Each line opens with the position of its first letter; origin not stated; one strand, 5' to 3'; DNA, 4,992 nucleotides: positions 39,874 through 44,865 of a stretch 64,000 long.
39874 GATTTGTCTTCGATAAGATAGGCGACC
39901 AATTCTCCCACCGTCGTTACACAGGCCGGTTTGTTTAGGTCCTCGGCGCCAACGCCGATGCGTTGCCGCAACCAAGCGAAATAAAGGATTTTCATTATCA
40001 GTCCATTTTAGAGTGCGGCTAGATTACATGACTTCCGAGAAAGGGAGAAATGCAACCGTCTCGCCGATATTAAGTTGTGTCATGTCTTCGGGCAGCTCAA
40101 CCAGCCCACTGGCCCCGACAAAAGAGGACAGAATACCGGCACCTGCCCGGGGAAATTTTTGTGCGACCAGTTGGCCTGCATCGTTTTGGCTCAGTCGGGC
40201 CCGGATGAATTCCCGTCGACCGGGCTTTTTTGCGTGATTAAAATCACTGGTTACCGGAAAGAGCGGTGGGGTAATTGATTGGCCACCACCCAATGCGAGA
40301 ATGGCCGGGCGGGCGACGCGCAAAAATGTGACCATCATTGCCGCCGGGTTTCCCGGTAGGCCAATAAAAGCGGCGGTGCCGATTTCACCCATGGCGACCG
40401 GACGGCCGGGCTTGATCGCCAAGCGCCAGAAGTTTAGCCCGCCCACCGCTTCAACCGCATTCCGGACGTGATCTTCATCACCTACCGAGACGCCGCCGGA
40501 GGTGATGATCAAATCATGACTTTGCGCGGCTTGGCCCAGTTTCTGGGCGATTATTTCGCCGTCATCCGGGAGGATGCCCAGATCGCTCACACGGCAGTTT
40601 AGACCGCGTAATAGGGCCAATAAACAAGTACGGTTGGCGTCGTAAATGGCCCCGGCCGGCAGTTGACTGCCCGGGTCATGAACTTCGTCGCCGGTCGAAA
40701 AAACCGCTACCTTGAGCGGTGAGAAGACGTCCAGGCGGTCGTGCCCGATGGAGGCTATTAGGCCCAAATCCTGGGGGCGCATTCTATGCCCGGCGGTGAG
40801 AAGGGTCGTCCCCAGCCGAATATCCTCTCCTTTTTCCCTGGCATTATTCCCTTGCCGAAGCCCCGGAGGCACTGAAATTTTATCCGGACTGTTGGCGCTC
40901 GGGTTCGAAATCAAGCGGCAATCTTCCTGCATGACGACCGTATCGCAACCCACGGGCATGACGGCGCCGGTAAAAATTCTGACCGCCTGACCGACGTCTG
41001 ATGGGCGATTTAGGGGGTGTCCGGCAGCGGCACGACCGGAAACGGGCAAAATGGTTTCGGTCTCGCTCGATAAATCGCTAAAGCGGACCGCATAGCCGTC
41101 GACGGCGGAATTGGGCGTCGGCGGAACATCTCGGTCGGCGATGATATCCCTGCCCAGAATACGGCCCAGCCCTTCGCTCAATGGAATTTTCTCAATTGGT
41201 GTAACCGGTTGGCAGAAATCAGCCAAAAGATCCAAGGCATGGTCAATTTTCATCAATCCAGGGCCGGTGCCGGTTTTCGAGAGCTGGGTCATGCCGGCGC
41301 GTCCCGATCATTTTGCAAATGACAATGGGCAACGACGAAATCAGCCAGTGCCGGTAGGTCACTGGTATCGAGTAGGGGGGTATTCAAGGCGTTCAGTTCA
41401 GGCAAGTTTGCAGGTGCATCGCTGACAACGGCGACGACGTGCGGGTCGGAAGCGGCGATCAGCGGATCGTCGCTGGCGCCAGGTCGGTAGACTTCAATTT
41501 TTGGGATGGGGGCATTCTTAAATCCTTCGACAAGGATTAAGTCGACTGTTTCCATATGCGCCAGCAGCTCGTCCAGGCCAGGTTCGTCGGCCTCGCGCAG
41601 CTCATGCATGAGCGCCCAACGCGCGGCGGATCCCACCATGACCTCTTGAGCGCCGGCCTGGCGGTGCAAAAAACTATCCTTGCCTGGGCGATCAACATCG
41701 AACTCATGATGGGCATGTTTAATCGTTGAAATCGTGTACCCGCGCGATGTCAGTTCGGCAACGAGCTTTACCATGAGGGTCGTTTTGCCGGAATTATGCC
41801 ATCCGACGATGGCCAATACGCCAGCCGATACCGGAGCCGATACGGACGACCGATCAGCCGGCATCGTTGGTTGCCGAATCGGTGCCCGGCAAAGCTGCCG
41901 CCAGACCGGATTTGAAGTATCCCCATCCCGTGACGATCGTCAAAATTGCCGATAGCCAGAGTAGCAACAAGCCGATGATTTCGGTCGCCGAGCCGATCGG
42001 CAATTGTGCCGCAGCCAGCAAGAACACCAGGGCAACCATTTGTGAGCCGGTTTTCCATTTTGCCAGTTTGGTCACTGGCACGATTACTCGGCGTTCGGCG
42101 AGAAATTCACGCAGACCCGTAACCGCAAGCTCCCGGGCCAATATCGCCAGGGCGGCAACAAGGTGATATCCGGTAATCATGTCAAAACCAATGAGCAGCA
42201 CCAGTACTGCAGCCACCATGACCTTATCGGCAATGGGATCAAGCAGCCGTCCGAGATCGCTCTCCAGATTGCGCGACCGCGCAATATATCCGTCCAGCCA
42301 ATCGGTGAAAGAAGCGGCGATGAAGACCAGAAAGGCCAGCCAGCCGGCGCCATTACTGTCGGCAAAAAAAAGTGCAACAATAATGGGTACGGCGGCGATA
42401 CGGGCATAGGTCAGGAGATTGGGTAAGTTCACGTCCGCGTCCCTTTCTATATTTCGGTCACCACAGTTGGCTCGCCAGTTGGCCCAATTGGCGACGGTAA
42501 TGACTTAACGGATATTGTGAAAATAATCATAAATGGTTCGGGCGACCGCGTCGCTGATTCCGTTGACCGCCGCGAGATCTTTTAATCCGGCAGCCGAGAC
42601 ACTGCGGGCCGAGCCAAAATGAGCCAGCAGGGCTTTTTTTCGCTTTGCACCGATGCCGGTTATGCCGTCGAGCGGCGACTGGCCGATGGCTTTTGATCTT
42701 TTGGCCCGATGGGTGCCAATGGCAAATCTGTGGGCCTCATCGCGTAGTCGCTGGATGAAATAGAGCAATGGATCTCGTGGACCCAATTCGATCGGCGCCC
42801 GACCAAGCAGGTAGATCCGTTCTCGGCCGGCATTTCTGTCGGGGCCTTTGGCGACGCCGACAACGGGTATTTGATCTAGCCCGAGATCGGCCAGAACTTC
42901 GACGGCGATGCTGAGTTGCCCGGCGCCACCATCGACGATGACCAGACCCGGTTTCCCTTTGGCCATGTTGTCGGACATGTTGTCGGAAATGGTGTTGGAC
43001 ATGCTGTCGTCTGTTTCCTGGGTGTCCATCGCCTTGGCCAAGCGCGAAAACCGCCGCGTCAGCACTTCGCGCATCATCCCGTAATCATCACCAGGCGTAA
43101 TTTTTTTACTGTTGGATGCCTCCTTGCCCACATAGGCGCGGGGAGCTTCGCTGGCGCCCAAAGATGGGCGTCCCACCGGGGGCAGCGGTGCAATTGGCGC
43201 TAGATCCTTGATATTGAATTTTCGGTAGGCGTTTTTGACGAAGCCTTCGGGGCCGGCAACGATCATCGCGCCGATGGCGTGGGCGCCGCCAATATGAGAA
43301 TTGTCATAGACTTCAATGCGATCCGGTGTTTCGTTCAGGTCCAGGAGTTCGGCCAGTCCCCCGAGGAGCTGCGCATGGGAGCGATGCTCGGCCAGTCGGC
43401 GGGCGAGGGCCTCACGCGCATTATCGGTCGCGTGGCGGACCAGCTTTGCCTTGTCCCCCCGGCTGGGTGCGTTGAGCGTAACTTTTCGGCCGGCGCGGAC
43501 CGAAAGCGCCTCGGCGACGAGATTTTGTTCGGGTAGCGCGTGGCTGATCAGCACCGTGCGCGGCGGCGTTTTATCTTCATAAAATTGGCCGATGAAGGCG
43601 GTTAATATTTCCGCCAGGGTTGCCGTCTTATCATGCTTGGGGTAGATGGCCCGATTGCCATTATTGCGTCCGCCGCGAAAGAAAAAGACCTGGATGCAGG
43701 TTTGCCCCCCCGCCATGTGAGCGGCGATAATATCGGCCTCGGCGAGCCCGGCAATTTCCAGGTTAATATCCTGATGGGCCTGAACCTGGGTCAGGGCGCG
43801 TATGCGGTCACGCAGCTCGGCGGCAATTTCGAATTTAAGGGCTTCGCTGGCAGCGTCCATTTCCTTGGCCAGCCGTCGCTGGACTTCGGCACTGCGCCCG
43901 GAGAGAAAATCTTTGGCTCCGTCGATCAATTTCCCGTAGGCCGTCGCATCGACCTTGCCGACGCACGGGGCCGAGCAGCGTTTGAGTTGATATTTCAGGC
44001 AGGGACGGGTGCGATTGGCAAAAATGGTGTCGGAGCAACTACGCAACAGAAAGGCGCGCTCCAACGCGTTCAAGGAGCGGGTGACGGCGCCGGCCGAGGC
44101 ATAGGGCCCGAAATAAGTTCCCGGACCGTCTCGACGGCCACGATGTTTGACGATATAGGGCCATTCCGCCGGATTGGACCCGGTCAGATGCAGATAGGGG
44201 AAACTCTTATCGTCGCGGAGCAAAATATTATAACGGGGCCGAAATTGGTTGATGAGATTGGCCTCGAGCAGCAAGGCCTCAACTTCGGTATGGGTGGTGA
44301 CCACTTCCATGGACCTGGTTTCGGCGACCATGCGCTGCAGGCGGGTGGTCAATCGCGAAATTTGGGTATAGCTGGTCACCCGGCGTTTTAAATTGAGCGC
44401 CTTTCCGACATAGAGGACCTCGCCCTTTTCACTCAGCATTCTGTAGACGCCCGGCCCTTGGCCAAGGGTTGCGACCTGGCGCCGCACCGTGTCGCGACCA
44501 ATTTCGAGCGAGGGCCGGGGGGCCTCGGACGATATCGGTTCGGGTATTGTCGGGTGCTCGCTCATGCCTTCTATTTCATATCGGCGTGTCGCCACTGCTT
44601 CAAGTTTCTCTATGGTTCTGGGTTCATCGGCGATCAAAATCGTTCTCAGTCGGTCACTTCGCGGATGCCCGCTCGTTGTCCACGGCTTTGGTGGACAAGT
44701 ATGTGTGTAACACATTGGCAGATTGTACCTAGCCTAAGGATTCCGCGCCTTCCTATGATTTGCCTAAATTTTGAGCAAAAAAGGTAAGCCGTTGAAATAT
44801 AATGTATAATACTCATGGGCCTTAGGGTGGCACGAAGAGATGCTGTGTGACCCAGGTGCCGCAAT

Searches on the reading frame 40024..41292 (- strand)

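Call 8: search_protein_families(library=pfam, proteins=[window:40024-41292:-], max_evalue=0.001)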
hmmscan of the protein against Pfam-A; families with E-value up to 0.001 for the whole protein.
window:40024-41292:- (422 aa): 3 families
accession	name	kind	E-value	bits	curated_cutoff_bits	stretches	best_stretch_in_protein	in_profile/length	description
PF03453.22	MoeA_N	-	1.9e-43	148.4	30.8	1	15-183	2-160/160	MoeA N-terminal region (domain I and II)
PF00994.29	MoCF_biosynth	-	2.7e-31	108.6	26.6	1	196-331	1-142/144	Probable molybdopterin binding domain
PF03454.20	MoeA_C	-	7e-16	58.6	22.1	1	352-418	7-72/72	MoeA C-terminal region (domain IV)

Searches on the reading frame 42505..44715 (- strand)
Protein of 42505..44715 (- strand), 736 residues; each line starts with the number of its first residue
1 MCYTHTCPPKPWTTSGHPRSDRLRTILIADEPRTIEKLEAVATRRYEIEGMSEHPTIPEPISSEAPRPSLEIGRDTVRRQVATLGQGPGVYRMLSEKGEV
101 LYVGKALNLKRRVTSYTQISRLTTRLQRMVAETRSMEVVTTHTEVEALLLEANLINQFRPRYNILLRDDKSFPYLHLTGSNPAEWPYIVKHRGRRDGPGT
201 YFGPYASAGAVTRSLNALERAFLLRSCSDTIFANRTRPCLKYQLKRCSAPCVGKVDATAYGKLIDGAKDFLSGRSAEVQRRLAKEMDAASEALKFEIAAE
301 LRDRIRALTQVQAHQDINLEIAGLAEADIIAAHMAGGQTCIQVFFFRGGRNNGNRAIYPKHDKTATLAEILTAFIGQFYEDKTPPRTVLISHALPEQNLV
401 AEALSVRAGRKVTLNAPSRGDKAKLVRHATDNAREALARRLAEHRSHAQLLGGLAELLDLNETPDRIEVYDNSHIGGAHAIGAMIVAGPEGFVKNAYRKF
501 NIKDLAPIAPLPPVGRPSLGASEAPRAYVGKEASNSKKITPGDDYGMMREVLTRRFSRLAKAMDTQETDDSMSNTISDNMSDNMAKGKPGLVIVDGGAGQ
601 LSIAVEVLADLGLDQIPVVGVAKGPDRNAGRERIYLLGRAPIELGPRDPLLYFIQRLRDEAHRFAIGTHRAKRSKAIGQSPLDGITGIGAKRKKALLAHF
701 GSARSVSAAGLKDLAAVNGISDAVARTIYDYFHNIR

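Call 8: search_protein_families(library=pfam, proteins=[window:42505-44715:-], max_evalue=0.001)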
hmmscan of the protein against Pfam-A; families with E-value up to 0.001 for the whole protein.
window:42505-44715:- (736 aa): 6 families
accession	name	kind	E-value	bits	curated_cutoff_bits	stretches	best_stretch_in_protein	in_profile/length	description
PF08459.17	UvrC_RNaseH_dom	-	1.3e-46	158.8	22.3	2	537-666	49-159/159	UvrC RNAse H endonuclease domain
PF22920.2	UvrC_RNaseH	-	1.6e-38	131.7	24.3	1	326-440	1-116/116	UvrC Ribonuclease H-like domain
PF01541.30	GIY-YIG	-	3.3e-09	37.4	22.6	1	89-163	3-78/78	GIY-YIG catalytic domain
PF12826.13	HHH_2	-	4.2e-08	33.7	27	1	684-734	7-57/64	Helix-hairpin-helix motif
PF14520.12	HHH_5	-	7.1e-08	33.3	27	1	682-730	4-53/57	Helix-hairpin-helix domain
PF02151.25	UVR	-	6.4e-07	29.4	21.5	1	277-308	2-33/36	UvrB/uvrC motif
